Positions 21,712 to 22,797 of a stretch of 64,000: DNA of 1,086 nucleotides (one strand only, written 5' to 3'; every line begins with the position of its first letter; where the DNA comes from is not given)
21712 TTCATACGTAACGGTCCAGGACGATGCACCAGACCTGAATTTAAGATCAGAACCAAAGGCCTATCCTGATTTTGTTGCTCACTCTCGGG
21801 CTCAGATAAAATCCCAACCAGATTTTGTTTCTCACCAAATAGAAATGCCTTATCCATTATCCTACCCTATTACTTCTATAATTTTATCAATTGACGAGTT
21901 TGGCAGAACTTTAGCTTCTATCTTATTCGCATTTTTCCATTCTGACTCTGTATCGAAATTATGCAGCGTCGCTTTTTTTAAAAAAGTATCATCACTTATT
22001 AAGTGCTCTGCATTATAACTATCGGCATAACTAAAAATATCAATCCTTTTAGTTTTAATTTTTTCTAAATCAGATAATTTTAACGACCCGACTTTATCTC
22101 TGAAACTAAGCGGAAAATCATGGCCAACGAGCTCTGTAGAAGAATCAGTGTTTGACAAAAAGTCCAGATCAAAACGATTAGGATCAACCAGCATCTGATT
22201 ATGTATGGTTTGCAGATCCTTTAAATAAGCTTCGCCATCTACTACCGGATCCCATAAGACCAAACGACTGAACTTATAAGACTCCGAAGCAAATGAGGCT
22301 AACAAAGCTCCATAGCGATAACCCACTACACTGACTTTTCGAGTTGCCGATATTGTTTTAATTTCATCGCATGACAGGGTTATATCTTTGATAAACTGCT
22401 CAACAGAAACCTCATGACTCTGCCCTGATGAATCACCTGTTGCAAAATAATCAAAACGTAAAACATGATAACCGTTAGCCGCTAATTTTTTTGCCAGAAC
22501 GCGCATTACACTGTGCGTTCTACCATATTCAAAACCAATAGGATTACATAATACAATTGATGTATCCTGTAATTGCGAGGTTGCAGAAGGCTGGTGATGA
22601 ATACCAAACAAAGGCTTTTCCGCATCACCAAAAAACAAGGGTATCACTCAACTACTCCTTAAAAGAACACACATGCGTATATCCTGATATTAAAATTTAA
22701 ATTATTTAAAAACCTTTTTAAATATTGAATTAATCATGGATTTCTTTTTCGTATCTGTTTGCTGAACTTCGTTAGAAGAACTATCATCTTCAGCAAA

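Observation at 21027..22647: Exosortase-A-type 'hydrolase 2 / hydrolase 1' pair fused to an NRPS-PKS operon, one with a Cys and one with an Arg at the nucleophile elbow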

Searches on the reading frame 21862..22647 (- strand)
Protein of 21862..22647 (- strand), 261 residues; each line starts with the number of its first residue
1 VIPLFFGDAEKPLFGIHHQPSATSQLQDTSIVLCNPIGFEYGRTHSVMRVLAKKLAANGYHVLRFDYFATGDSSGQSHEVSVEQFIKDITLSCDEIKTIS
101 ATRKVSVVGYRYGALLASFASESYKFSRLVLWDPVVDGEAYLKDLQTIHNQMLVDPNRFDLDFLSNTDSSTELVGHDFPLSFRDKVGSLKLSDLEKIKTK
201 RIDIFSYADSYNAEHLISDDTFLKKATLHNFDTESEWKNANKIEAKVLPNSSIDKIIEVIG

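Call 3: search_protein_families(library=ncbifam, proteins=[window:21862-22647:-], max_evalue=1)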
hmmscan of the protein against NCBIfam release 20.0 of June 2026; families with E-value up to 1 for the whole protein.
window:21862-22647:- (261 aa): 11 families
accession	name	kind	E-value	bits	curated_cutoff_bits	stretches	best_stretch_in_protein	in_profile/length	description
TIGR03101.1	hydr2_PEP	hypoth_equivalog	1.5e-23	83.7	202.75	1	5-146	3-144/266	hydrolase 2, exosortase A system-associated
TIGR03100.1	hydr1_PEP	hypoth_equivalog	7.1e-09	35.4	168.45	1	6-143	7-141/274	hydrolase 1, exosortase A system-associated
NF047920.1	lactonase_UilS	equivalog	0.0003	20.6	400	1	24-114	20-109/285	UilS family quorum-quenching N-acyl-homoserine lactonase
TIGR02427.1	protocat_pcaD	equivalog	0.0019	17.6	255.85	1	16-118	2-94/251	3-oxoadipate enol-lactonase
NF041096.1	esterase_EstD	equivalog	0.0019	17.3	600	1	50-134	186-273/421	esterase EstD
NF052253.1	transferase_LuxD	equivalog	0.0043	16.5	420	1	42-137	39-134/293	fatty acid reductase transferase subunit LuxD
NF041759.1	mac_hydro_EstT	equivalog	0.0058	15.8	450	1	52-123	43-113/278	macrolide hydrolase EstT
NF010127.0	PRK13604.1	equivalog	0.0086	15.4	529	1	41-98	46-104/307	acyl transferase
NF051488.1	bifunc_PcaDC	exception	0.04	13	390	1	28-117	12-92/375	bifunctional 3-oxoadipate enol-lactonase/4-carboxymuconolactone decarboxylase PcaDC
NF006449.0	PRK08775.1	equivalog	0.048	12.6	296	1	53-121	94-158/344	homoserine O-succinyltransferase MetX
NF045948.1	ProImpepThrmp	equivalog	0.07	12.6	500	1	45-117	39-109/291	proline iminopeptidase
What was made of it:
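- On TIGR03101 hydr2_PEP: 83.7 bits, aligned over residues 5-146 only (call 3). It is the top hit, E = 1.5e-23 (call 3).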

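Call 4: search_protein_families(library=pfam, proteins=[window:21862-22647:-], max_evalue=1)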
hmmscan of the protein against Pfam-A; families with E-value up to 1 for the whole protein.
window:21862-22647:- (261 aa): 6 families
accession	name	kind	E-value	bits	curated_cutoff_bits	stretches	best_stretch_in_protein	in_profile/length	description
PF12146.15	Hydrolase_4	-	3.1e-08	33.7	27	1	47-149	19-123/239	Serine aminopeptidase, S33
PF00561.26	Abhydrolase_1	-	0.00088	19.4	25.8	1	46-167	15-135/245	alpha/beta hydrolase fold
PF12697.13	Abhydrolase_6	-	0.0019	19.4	26.3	1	48-151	17-110/217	Alpha/beta hydrolase family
PF02273.21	Acyl_transf_2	-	0.0092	15.7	20.3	1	26-115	28-110/294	Acyl transferase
PF20408.4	Abhydrolase_11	-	0.073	13.2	27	1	42-123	14-96/193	Alpha/beta hydrolase domain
PF01738.24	DLH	-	0.13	12.3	21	1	42-127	24-122/217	Dienelactone hydrolase family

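Call 8: find_homologous_proteins(query=window:21862-22647:-, max_evalue=0.001)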
Query window:21862-22647:- (261 aa): 421 proteins with E <= 0.001 among 950 candidates; the best 120 are listed.
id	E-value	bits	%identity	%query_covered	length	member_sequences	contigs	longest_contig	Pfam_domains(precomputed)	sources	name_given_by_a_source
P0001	8.0e-170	581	100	100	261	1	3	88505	PF12146.16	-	-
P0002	5.3e-134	463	79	100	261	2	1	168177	PF12146.16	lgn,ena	-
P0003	2.9e-133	461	78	100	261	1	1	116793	PF12146.16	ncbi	-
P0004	5.0e-132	457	77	100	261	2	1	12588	PF00561.27,PF12146.16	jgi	-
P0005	4.6e-131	454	76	100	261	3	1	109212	PF12146.16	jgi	-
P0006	2.2e-130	452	76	100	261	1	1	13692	PF12146.16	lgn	-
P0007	1.2e-109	384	64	100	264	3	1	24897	PF00561.27,PF12146.16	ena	-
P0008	2.4e-108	379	64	100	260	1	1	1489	-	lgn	-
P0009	1.6e-100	354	59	100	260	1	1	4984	PF12146.16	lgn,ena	-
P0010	5.6e-100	352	59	100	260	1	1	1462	PF12146.16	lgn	-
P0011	2.8e-99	350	56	100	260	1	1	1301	PF12146.16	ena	-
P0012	2.9e-97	343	58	100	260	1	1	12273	PF12697.14,PF12146.16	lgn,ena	-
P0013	7.0e-97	342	58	100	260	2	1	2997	PF12146.16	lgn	-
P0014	3.4e-96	340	56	100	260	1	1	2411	PF12146.16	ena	-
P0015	8.7e-96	338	56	100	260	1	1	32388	PF12146.16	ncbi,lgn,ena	-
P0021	1.1e-56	210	41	100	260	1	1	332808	PF00561.27,PF12146.16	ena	-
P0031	9.5e-41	158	37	98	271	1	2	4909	PF12146.16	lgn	-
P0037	1.3e-39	154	35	99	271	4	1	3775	PF12146.16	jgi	jgi:uncharacterized protein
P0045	2.7e-38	150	33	99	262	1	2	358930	-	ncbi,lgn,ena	-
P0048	3.9e-38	149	35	99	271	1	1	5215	PF12146.16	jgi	jgi:exosortase A-associated hydrolase 2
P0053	1.2e-37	148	35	100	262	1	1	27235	-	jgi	jgi:alpha/beta superfamily hydrolase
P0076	4.0e-36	143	34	98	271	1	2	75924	PF12146.16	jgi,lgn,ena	-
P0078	4.9e-36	143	32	100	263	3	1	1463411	PF12697.14,PF00561.27,PF12146.16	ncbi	-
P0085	2.0e-35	141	32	99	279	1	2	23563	PF12146.16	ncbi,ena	-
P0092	5.6e-35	139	35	100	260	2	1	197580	PF00561.27,PF12146.16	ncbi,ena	-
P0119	8.2e-34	135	37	78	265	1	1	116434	PF12146.16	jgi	jgi:exosortase A-associated hydrolase 2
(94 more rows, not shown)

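Call 16: find_related_loci(query=A1, collection=genome_contigs, flank=10000)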
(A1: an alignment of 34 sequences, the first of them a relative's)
Query A1 (261 aa) in genome_contigs; peptide patterns used: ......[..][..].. (x = any residue, [..] = any of these).
600 stretches matched a pattern (row limit reached: there are more); 591 encode a relative of the query (tblastn E <= 1e-3); the best 80 are kept; 80 distinct loci.
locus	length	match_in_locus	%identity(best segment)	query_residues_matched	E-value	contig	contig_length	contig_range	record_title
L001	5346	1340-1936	40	1-199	3e-49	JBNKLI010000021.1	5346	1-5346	MAG: Candidatus Thiodiazotropha sp. isolate H1H2.bin.19.orig k141_1305310, whole genome shotgun sequence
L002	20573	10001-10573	42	1-193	2e-48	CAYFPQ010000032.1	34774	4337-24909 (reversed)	MAG TPA_asm: uncultured Victivallales bacterium isolate ERP019367_co2_131 genome assembly, contig: NODE_1002_length_3477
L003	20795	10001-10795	35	1-261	5e-48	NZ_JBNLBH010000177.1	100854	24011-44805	MAG: Haliangium sp. isolate C2.bin.32.orig k141_773858, whole genome shotgun sequence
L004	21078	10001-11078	36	5-257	4e-44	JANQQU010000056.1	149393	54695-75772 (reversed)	MAG: Calditrichia bacterium isolate IP29b_bin.38 k99_352952, whole genome shotgun sequence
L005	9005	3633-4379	34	5-261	2e-43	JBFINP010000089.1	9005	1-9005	MAG: Acidimicrobiia bacterium isolate Mix_sand12.2021.10.G.66 k141_120388_length_9005_cov_31.3485, whole genome shotgun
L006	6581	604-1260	38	5-220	5e-43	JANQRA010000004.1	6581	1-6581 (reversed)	MAG: Acidimicrobiia bacterium isolate IP29b_bin.45 k99_3506954, whole genome shotgun sequence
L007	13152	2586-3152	38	1-191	4e-43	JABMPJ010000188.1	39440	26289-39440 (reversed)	MAG: Lentisphaerae bacterium isolate bin.508 k141_5818654, whole genome shotgun sequence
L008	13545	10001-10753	34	3-253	7e-43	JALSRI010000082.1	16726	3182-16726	MAG: Thiohalobacter sp. isolate 356-308_metabat1_scaf2bin.060 356-308_scaffold_2038_c1, whole genome shotgun sequence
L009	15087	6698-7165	44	3-158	6e-42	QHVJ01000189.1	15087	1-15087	MAG: Acidobacteria bacterium isolate AA35 14_1009_16_40cm_scaffold_14084_curated, whole genome shotgun sequence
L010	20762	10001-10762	31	1-260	2e-41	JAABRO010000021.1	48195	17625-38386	MAG: Gemmatimonas sp. isolate S07.Bin148 NODE_29_length_48195_cov_9.31876, whole genome shotgun sequence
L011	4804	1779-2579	33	1-260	2e-41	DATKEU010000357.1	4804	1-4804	MAG TPA_asm: Polyangia bacterium isolate SMAG_U14507 k141_3641830, whole genome shotgun sequence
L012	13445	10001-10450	45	1-150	3e-41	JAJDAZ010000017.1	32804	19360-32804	MAG: Nitrospinaceae bacterium isolate OFTM191 OFTM191_16, whole genome shotgun sequence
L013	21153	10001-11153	37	1-216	7e-41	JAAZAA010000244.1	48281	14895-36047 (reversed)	MAG: Myxococcales bacterium isolate AS06rmzACSIP_372 282874_AS06, whole genome shotgun sequence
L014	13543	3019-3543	42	1-181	7e-41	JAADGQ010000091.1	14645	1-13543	MAG: Gammaproteobacteria bacterium isolate M_MetaBat.125 contig-127_6516, whole genome shotgun sequence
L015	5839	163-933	33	1-257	2e-40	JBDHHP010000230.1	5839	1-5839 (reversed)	MAG: Gemmatimonadota bacterium isolate M8-62_Bin_211 M8-62_Bin_211_scaffold_81412, whole genome shotgun sequence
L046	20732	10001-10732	29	2-256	5e-35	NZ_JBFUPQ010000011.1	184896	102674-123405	Luteibacter sp. RCC_6_2 NODE_11_length_184896_cov_173.979970, whole genome shotgun sequence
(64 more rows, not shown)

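Call 19: find_encoding_contigs(protein=P0119, flank=10000, max_places=2)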
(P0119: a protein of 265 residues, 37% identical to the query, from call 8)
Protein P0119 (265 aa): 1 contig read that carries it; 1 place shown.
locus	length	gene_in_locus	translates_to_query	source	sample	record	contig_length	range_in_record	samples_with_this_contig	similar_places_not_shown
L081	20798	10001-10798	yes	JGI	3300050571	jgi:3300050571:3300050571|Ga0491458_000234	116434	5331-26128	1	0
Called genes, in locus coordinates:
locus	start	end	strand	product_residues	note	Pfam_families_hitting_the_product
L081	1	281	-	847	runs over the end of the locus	PF02397:Bac_transf, PF13727:CoA_binding_3, PF22674:C2185-like_N (faint), PF01073:3Beta_HSD, PF01370:Epimerase, PF02719:Polysacc_synt_2, PF04321:RmlD_sub_bind, PF16363:GDP_Man_Dehyd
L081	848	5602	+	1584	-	PF00551:Formyl_trans_N, PF02911:Formyl_trans_C, PF00668:Condensation, PF00501:AMP-binding, PF00296:Bac_luciferase, PF00501:AMP-binding, PF13193:AMP-binding_C, PF00550:PP-binding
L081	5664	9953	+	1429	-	PF00668:Condensation, PF00501:AMP-binding, PF00881:Nitroreductase, PF13193:AMP-binding_C (weak), PF00550:PP-binding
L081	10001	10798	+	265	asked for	PF12146:Hydrolase_4 (weak)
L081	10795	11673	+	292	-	PF00561:Abhydrolase_1 (weak), PF12146:Hydrolase_4 (weak)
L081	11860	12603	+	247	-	-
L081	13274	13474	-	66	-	-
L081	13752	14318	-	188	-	-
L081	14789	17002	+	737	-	PF02706:Wzz, PF13807:GNVR, PF01656:CbiA, PF10609:ParA, PF13614:AAA_31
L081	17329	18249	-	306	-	-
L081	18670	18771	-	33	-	-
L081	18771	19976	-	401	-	PF00534:Glycos_transf_1, PF13692:Glyco_trans_1_4, PF13524:Glyco_trans_1_2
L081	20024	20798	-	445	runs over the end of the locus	PF04932:Wzy_C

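Call 20: find_encoding_contigs(protein=P0003, flank=10000, max_places=2)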
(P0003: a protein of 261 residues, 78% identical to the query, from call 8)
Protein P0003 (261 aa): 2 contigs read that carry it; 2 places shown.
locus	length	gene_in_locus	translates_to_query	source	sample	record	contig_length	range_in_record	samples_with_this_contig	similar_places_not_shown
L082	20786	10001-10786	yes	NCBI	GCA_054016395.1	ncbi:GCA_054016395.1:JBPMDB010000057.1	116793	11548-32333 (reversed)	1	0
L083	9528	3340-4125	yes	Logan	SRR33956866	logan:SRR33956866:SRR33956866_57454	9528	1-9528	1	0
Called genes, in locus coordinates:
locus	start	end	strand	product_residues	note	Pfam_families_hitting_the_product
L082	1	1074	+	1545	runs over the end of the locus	PF00551:Formyl_trans_N, PF00501:AMP-binding, PF00296:Bac_luciferase, PF00501:AMP-binding, PF13193:AMP-binding_C, PF00550:PP-binding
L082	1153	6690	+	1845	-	PF00109:ketoacyl-synt, PF02801:Ketoacyl-synt_C, PF16197:KAsynt_C_assoc, PF22336:RhiE-like_linker, PF22621:CurL-like_PKS_C, PF00698:Acyl_transf_1, PF21394:Beta-ketacyl_N, PF00106:adh_short, +5 more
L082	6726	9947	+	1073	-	PF00668:Condensation, PF00501:AMP-binding, PF13193:AMP-binding_C, PF00550:PP-binding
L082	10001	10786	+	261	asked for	PF12146:Hydrolase_4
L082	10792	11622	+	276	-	PF00561:Abhydrolase_1 (weak), PF12146:Hydrolase_4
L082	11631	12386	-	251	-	-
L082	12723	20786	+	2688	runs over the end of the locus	PF18884:TSP3_bac, PF25275:Golvesin_C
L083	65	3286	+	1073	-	PF00668:Condensation, PF00501:AMP-binding, PF13193:AMP-binding_C, PF00550:PP-binding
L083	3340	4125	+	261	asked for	PF12146:Hydrolase_4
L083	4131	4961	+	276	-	PF00561:Abhydrolase_1 (weak), PF12146:Hydrolase_4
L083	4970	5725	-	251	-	-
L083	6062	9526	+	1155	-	?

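Call 23: search_protein_families(library=ncbifam, proteins=[L046:1780-3039:+, L046:6257-7789:+, L046:7792-8559:+, L046:8139-9980:+, L046:9977-10759:+, L046:10498-11595:+, L046:11013-12596:+, L046:12503-14452:+, L046:14395-15996:+, L046:16777-18447:+], max_evalue=1e-8)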
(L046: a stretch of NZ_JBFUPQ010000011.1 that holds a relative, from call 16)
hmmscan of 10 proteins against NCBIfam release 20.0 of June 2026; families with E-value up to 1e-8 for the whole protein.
L046:1780-3039:+ (419 aa): 4 families
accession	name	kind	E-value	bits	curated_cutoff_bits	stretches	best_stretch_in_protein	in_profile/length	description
NF001540.0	PRK00366.1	equivalog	1.6e-135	451.6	345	1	12-412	8-363/364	flavodoxin-dependent (E)-4-hydroxy-3-methylbut-2-enyl-diphosphate synthase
TIGR00612.1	ispG_gcpE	equivalog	6.3e-115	384.2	280.25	1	17-406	1-356/357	(E)-4-hydroxy-3-methylbut-2-enyl-diphosphate synthase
NF001912.0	PRK00694.1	equivalog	2.3e-49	168.5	1045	2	136-295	145-289/606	4-hydroxy-3-methylbut-2-en-1-yl diphosphate synthase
NF002534.0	PRK02048.1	equivalog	1e-40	140.1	886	1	17-300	8-290/613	4-hydroxy-3-methylbut-2-en-1-yl diphosphate synthase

L046:6257-7789:+ (510 aa): 2 families
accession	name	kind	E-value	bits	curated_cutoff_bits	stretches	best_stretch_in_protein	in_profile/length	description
TIGR03007.1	pepcterm_ChnLen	equivalog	6.6e-115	384.2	278.85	1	19-506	10-496/498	XrtA system polysaccharide chain length determinant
TIGR03017.1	EpsF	equivalog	7.5e-17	61.2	422.75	0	19-197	12-199/444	chain length determinant protein EpsF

L046:7792-8559:+ (255 aa): 6 families
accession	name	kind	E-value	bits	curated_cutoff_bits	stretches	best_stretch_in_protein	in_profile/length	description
TIGR03018.1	pepcterm_TyrKin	hypoth_equivalog_domain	4.6e-52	176.4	230.65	1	50-252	1-207/207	XrtA-associated tyrosine autokinase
TIGR01007.1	eps_fam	subfamily_domain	1.2e-21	77.2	108.05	1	63-253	2-189/204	polysaccharide biosynthesis tyrosine autokinase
NF008568.0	PRK11519.1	equivalog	1e-17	63.6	1068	1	62-252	508-696/720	tyrosine-protein kinase Wzc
TIGR03029.1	EpsG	equivalog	1.9e-15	56.8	313.8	1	57-224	80-243/274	chain length determinant protein tyrosine kinase EpsG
TIGR01005.1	eps_transp_fam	subfamily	4.2e-15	55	411.7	1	63-252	529-716/754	exopolysaccharide transport protein family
NF007350.0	PRK09841.1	equivalog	2.8e-12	45.6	1248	1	61-244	512-691/726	tyrosine-protein kinase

L046:8139-9980:+ (613 aa): 1 family
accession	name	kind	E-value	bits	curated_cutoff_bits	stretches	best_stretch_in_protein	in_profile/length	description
TIGR03016.1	pepcterm_hypo_1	hypoth_equivalog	2.4e-13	49.9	90.85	0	192-431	10-254/477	TIGR03016 family PEP-CTERM system-associated outer membrane protein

L046:9977-10759:+ (260 aa): 2 families
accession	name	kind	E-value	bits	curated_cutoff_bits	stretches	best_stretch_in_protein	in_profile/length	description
TIGR03101.1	hydr2_PEP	hypoth_equivalog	3.9e-24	85.6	202.75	1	11-156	4-151/266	hydrolase 2, exosortase A system-associated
TIGR03100.1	hydr1_PEP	hypoth_equivalog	4.6e-13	49.1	168.45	1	17-137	12-132/274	hydrolase 1, exosortase A system-associated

L046:10498-11595:+ (365 aa): 1 family
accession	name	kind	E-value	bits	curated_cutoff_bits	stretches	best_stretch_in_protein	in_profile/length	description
TIGR03100.1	hydr1_PEP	hypoth_equivalog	1.6e-23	83.4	168.45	1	97-347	10-267/274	hydrolase 1, exosortase A system-associated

L046:11013-12596:+ (527 aa): 19 families
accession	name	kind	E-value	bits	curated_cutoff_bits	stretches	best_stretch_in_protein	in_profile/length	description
TIGR01179.1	galE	equivalog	7.8e-128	426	262.3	1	197-516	2-328/332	UDP-glucose 4-epimerase GalE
NF007956.0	PRK10675.1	subfamily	1.6e-73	247.7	394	1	196-514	2-330/338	UDP-glucose 4-epimerase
TIGR02197.1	heptose_epim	equivalog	4.7e-37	127.8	274.6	1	197-473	1-272/316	ADP-glyceromanno-heptose 6-epimerase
TIGR01181.1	dTDP_gluc_dehyt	equivalog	2.2e-36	125.6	365.1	1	197-512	2-310/321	dTDP-glucose 4,6-dehydratase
TIGR04180.1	EDH_00030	hypoth_equivalog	9.3e-26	90.6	475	1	197-499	1-296/297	NAD-dependent 4,6-dehydratase LegB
TIGR03466.1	HpnA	hypoth_equivalog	3.3e-23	82.1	367.65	1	196-475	2-258/327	hopanoid-associated sugar epimerase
NF008360.0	PRK11150.1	equivalog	3e-21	75.9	452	1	197-461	2-252/310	ADP-glyceromanno-heptose 6-epimerase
NF042422.1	oxyalk_red_OleD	equivalog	6.5e-19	68.5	580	1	197-344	3-149/329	2-alkyl-3-oxoalkanoate reductase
NF043036.1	ErythonDh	equivalog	1.7e-16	60.4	325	1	197-360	3-175/321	D-erythronate dehydrogenase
NF007582.0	PRK10217.1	equivalog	3e-15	56.2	698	1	194-445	1-252/355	dTDP-glucose 4,6-dehydratase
NF011728.1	PRK15181.1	equivalog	3.3e-15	55.9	760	1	197-374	18-207/348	Vi polysaccharide biosynthesis UDP-N-acetylglucosaminuronic acid C-4 epimerase TviC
TIGR01214.1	rmlD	equivalog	6.8e-15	54.9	224.05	1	197-360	2-146/285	dTDP-4-dehydrorhamnose reductase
NF007490.0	PRK10084.1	subfamily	2.2e-14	53.2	649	1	197-459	3-273/361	dTDP-glucose 4,6-dehydratase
NF042423.1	oxyalk_red_Shew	equivalog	7.1e-14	51.6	580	1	192-364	6-174/331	2-alkyl-3-oxoalkanoate reductase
NF047922.1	GDPFucSynFcl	equivalog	7.5e-11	42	500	1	196-499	4-288/308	GDP-L-fucose synthase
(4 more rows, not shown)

L046:12503-14452:+ (649 aa): 0 families

L046:14395-15996:+ (533 aa): 0 families

L046:16777-18447:+ (556 aa): 0 families

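Call 24: search_solved_structures(query=A1, max_evalue=0.01, show_alignments=2)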
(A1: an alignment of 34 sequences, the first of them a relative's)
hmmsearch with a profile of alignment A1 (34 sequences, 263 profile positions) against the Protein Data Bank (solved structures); distinct sequences matched with E-value up to 0.01: 33.
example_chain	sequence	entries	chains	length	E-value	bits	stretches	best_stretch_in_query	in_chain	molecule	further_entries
9pjb_A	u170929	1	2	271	1.3e-21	80.6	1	2-148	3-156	MHETase MHT043-5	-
9pic_A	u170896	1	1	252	1.3e-19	74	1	13-136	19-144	Alpha/beta fold hydrolase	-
9pid_A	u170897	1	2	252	1.8e-19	73.5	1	13-135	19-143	Alpha/beta fold hydrolase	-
9pir_A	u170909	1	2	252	1.9e-19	73.5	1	13-136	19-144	Alpha/beta fold hydrolase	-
7q4h_A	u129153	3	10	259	2.8e-19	72.9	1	11-214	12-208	Hydrolase_4 domain-containing protein | Serine aminopeptidase S33 domain-containing protein | Prolyl oligopeptidase family protein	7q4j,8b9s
9h0z_A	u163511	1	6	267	8.2e-19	71.4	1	11-214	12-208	Serine aminopeptidase S33 domain-containing protein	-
8b4u_A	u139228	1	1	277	8.2e-17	64.8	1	2-135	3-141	Alpha/beta hydrolase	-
9w30_A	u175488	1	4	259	1.2e-16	64.3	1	12-215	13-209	Alpha/beta superfamily hydrolase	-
7z2u_A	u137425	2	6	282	1.5e-12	50.9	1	13-207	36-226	Ferulic acid esterase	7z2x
7z2v_A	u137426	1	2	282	1.6e-12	50.8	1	13-207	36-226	Ferulic acid esterase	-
7wwh_A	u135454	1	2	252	1.6e-12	50.7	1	13-133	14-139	Alpha/beta hydrolase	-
3pf8_A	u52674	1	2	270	9.4e-10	41.7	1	37-120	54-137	Cinnamoyl esterase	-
3qm1_A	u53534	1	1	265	9.8e-10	41.6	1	37-120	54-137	Cinnamoyl esterase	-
3pf9_A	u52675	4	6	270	1e-09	41.6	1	37-120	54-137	Cinnamoyl esterase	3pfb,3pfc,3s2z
5cml_A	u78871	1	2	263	1.3e-08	37.9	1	43-112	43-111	OsmC family protein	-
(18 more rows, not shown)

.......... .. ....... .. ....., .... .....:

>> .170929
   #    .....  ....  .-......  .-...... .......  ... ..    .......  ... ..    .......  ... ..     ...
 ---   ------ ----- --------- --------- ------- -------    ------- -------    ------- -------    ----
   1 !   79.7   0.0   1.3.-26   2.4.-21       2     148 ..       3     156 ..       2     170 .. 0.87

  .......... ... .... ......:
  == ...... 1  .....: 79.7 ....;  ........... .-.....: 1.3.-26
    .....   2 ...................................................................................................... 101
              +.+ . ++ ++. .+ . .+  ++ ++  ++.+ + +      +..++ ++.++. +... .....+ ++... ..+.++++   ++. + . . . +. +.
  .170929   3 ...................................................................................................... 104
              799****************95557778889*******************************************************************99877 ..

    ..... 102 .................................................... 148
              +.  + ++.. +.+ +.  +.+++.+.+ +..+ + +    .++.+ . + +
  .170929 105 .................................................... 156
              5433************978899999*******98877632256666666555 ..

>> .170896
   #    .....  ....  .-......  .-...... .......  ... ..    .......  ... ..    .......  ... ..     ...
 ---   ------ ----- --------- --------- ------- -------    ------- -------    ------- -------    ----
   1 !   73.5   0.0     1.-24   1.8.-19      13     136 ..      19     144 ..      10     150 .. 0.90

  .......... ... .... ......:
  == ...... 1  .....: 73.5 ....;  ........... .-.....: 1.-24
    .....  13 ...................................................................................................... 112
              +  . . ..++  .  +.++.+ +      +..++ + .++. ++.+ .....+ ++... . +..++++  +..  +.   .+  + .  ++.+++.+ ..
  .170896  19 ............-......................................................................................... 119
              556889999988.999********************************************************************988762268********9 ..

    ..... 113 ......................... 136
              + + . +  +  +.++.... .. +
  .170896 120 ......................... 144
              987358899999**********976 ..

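Call 33: find_encoding_contigs(protein=P0001, flank=1000, max_places=3)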
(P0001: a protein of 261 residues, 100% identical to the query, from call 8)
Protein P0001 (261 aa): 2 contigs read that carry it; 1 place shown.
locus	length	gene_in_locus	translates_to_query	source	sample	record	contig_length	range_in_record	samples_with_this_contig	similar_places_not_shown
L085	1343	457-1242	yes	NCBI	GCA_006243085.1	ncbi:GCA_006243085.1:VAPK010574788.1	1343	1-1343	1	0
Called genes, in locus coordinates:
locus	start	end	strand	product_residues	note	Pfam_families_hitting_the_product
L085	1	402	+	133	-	?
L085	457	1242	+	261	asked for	PF12146:Hydrolase_4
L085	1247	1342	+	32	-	?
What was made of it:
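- Tried and rejected: An exact look-up gave only a 1.3-kb contig (call 33).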
